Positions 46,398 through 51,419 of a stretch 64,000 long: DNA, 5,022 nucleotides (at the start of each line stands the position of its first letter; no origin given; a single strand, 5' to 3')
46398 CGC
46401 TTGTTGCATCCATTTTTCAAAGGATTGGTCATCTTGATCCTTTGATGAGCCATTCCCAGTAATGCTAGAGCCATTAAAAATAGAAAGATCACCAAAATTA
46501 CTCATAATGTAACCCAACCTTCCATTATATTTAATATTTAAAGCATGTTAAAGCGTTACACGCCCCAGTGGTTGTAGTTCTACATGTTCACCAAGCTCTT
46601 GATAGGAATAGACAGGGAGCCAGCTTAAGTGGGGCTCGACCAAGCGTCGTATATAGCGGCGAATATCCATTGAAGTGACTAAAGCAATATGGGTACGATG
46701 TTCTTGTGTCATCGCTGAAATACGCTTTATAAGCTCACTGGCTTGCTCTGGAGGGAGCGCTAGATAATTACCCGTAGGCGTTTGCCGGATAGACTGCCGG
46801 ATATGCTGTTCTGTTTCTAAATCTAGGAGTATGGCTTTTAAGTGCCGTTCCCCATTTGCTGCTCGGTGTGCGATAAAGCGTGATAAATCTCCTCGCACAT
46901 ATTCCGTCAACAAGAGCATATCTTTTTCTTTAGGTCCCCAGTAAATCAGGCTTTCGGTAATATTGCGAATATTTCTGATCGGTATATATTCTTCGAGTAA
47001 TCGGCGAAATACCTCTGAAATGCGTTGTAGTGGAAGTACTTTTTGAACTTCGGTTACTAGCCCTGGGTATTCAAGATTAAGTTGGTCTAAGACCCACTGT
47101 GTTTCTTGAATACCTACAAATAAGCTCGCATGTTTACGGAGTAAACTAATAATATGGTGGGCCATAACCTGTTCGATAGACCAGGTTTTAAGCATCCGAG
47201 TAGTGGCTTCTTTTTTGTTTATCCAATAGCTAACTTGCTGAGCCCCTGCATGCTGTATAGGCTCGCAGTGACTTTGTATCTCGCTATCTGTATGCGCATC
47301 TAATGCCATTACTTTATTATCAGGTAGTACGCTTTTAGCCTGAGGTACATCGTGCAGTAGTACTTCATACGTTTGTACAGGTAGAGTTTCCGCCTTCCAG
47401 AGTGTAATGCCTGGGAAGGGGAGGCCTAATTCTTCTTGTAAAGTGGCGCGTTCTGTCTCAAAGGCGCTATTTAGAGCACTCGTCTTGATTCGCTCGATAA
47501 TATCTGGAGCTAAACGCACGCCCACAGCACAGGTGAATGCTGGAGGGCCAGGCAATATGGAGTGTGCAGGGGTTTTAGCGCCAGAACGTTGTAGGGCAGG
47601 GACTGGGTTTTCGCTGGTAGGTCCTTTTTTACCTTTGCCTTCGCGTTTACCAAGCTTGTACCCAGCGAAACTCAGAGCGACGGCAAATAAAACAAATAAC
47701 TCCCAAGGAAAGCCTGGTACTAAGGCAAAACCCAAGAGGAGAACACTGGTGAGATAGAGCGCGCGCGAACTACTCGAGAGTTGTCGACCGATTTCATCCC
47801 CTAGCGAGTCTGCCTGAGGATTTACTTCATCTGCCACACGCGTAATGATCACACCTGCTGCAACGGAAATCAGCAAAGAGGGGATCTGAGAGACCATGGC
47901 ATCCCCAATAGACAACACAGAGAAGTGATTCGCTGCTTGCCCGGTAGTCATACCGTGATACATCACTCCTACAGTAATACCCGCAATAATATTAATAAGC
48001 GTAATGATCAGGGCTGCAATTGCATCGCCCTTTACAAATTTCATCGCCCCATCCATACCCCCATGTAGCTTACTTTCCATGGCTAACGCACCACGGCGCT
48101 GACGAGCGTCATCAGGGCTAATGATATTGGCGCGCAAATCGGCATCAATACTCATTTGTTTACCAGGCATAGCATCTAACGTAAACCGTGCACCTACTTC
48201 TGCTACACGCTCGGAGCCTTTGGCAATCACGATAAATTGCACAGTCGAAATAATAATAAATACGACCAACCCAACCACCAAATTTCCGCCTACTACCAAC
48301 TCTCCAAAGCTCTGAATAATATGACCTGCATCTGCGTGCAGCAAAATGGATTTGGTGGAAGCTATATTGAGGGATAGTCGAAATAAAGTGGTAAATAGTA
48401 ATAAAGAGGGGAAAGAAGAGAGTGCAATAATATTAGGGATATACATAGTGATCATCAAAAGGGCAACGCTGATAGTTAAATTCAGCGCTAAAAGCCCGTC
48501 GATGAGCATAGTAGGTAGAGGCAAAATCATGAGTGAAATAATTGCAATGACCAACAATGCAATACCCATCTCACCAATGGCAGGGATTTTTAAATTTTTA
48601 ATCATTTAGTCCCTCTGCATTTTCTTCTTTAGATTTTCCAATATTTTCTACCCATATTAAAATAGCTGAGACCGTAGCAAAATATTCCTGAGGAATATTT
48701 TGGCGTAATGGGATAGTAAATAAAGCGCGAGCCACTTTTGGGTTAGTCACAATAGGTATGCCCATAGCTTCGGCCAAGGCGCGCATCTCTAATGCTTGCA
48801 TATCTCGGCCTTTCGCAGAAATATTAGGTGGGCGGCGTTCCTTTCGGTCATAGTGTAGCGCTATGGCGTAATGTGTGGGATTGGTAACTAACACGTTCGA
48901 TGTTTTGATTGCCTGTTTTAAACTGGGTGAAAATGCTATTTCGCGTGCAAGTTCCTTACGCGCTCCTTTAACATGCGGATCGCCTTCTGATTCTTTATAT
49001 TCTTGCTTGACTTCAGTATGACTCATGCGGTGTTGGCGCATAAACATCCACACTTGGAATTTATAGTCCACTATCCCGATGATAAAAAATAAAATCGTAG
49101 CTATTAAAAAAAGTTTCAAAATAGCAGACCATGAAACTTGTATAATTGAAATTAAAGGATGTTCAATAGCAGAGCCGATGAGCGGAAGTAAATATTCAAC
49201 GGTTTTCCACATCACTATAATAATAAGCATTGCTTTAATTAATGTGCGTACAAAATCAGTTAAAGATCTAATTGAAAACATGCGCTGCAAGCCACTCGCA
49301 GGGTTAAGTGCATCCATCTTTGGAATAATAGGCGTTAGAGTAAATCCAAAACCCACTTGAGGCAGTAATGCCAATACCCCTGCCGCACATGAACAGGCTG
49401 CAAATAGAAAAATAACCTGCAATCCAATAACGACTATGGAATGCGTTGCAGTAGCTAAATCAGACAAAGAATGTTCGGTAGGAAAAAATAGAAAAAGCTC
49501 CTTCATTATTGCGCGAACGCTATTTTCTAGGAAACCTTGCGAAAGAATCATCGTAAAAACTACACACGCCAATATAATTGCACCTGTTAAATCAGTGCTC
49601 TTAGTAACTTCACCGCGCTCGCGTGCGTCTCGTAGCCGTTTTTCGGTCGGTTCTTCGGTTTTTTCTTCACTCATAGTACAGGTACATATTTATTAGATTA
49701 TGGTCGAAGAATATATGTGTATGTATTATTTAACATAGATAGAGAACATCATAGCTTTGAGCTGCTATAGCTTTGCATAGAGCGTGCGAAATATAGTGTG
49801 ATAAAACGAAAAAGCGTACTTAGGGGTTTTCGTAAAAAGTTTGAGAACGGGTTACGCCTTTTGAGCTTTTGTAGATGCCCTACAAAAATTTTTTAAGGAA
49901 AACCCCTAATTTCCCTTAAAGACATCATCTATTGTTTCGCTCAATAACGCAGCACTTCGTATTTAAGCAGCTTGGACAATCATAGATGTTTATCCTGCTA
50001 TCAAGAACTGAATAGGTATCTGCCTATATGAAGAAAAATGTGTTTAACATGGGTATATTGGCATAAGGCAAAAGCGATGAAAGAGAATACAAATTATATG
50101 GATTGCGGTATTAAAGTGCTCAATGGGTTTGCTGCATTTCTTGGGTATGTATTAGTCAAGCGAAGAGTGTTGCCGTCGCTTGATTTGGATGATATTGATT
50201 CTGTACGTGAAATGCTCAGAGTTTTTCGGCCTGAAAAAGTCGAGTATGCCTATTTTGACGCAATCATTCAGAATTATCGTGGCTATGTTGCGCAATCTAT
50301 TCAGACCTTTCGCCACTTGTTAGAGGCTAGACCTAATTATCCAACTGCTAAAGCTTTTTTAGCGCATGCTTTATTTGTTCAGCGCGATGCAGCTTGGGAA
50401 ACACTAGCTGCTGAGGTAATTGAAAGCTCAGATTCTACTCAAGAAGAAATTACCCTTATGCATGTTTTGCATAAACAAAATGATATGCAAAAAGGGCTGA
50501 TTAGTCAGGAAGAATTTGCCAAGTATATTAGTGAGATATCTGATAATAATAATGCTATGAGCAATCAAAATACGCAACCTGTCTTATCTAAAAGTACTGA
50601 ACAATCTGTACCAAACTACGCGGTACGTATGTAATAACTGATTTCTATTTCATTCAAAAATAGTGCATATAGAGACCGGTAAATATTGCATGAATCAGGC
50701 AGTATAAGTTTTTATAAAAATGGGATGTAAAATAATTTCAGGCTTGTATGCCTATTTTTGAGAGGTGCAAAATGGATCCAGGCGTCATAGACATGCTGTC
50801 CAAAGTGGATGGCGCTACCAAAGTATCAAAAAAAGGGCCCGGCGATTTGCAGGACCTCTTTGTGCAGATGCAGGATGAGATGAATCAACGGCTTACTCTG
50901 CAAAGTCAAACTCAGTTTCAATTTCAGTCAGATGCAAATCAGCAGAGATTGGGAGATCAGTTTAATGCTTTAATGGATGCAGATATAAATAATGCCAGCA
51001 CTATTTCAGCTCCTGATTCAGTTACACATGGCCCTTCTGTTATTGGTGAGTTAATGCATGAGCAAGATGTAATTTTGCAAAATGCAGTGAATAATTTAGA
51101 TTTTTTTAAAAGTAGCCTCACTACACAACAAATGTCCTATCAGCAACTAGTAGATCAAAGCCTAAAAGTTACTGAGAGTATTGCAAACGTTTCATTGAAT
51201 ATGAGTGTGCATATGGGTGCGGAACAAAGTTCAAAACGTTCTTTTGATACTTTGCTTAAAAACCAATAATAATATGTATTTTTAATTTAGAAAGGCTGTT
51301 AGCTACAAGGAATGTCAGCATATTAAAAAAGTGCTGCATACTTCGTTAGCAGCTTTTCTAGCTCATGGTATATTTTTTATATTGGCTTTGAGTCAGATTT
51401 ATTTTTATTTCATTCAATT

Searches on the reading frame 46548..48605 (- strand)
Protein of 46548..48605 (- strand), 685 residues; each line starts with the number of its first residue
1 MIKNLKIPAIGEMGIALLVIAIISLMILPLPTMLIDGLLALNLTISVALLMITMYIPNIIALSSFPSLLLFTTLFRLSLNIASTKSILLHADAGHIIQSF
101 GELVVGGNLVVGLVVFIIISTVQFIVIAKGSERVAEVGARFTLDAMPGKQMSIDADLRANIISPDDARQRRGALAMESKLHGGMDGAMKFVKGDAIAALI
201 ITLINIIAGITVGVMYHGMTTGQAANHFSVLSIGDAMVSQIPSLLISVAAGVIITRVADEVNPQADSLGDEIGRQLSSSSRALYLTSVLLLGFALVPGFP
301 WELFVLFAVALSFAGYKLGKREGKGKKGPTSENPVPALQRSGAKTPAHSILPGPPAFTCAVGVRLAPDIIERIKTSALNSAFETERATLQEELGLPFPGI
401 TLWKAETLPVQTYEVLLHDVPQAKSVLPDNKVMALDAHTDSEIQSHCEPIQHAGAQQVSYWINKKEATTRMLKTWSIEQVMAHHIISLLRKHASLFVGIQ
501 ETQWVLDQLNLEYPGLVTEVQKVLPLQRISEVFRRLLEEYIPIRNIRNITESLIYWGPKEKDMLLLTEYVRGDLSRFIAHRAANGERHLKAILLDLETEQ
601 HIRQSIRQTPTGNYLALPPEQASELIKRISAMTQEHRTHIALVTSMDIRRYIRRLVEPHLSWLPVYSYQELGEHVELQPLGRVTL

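Call 6: search_protein_families(library=pfam, proteins=[window:46548-48605:-], max_evalue=0.01)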
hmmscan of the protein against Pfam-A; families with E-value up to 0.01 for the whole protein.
window:46548-48605:- (685 aa): 1 family
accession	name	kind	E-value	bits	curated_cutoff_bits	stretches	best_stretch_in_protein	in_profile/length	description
PF00771.25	FHIPEP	-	1.9e-210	701.2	29.1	1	22-675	1-656/657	FHIPEP family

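Call 18: find_related_loci(query=window:46548-48605:-, collection=genome_contigs, flank=10000)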
Query window:46548-48605:- (685 aa) in genome_contigs; peptide patterns used: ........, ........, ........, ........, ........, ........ (x = any residue, [..] = any of these).
600 stretches matched a pattern (row limit reached: there are more); 600 encode a relative of the query (tblastn E <= 1e-3); the best 80 are kept; 80 distinct loci.
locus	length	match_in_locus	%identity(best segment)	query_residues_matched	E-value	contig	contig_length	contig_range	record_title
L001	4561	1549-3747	61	1-685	0e+0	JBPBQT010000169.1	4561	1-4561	MAG: Janthinobacterium lividum isolate 3300037550_metabat.15 3300037550_metabat.15_Ga0393325_0012127, whole genome shotg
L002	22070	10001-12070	64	1-678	0e+0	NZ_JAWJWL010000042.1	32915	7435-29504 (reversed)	Burkholderia alba strain YIM B08401 Scaffold42, whole genome shotgun sequence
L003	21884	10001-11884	58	11-683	0e+0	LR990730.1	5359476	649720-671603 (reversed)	Xanthomonas sp. LMG 31884 genome assembly, chromosome: LMG31884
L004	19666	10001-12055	44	6-685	3e-176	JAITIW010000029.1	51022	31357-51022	MAG: Puniceicoccales bacterium isolate Pcl387_bin136 k119_1798375, whole genome shotgun sequence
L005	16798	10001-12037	44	15-685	3e-175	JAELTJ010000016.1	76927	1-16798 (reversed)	Achromobacter sp. ASV32 NODE_16_length_76927_cov_15.440143, whole genome shotgun sequence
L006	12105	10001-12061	44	6-685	2e-174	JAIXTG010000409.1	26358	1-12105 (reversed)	MAG: Oxalobacteraceae bacterium isolate C8_MAG_00032 pond_C8_MAG_00032_000000000027, whole genome shotgun sequence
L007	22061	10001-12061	42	11-684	2e-173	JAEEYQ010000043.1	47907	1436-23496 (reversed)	MAG: Lentisphaeria bacterium isolate Tb.RUG.64 k141_6420690_flag=1_multi=15.1140_len=47907, whole genome shotgun sequenc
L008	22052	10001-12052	42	12-685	2e-173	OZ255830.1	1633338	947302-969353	MAG: Alphaproteobacteria bacterium isolate efcd4779-ec1b-4db1-9cd4-90ea4d8595b9 genome assembly, chromosome: 1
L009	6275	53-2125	45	12-685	7e-175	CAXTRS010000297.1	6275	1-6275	MAG TPA_asm: uncultured Chthoniobacterales bacterium isolate public_SRR14721930_metawrap_bin.1 genome assembly, contig:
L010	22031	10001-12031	43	12-685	3e-172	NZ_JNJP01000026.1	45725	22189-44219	Bilophila wadsworthia ATCC 49260 T370DRAFT_scaffold00025.25_C, whole genome shotgun sequence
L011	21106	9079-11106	42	12-683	3e-171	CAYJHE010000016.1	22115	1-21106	MAG TPA_asm: uncultured Desulfovibrionaceae bacterium isolate ERP123703_co1_80 genome assembly, contig: NODE_2423_length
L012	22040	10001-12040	42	15-685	1e-163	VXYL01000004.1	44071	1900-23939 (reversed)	MAG: Gammaproteobacteria bacterium isolate SB0670_bin_10 NODE_489_length_44071_cov_13.184456, whole genome shotgun seque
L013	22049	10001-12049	44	12-685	8e-161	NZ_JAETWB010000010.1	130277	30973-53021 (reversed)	Belnapia arida strain T18 NODE_10_length_130277_cov_239.313817, whole genome shotgun sequence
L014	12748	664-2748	41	6-685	1e-156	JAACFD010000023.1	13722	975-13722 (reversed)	MAG: Chlamydiales bacterium isolate bin.18 scaffold_2765, whole genome shotgun sequence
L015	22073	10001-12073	39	15-685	2e-148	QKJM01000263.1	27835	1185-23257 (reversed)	MAG: Archangium sp. isolate SZUA-606 scaffold_3745, whole genome shotgun sequence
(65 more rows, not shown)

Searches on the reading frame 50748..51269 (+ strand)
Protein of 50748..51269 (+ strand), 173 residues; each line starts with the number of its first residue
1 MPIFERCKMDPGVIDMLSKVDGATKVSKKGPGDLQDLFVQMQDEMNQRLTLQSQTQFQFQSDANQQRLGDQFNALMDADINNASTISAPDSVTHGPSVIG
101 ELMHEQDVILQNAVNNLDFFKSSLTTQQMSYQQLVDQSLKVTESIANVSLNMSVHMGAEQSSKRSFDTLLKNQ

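Call 6: search_protein_families(library=pfam, proteins=[window:50748-51269:+], max_evalue=0.01)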
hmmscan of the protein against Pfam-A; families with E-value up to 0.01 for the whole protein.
window:50748-51269:+ (173 aa): 1 family
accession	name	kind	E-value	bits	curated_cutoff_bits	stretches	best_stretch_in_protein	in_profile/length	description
PF09487.15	HrpB2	-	1.9e-17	64.1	26.5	1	62-173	9-114/114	Bacterial type III secretion protein (HrpB2)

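Call 12: search_protein_families(library=ncbifam, proteins=[window:50748-51269:+], max_evalue=0.1)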
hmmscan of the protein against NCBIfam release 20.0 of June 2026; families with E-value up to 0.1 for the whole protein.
window:50748-51269:+ (173 aa): 1 family
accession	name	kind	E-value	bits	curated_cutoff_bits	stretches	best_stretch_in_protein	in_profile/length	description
TIGR02558.1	HrpB2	equivalog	1.9e-14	54.1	93.3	1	63-173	20-124/124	type III secretion protein HrpB2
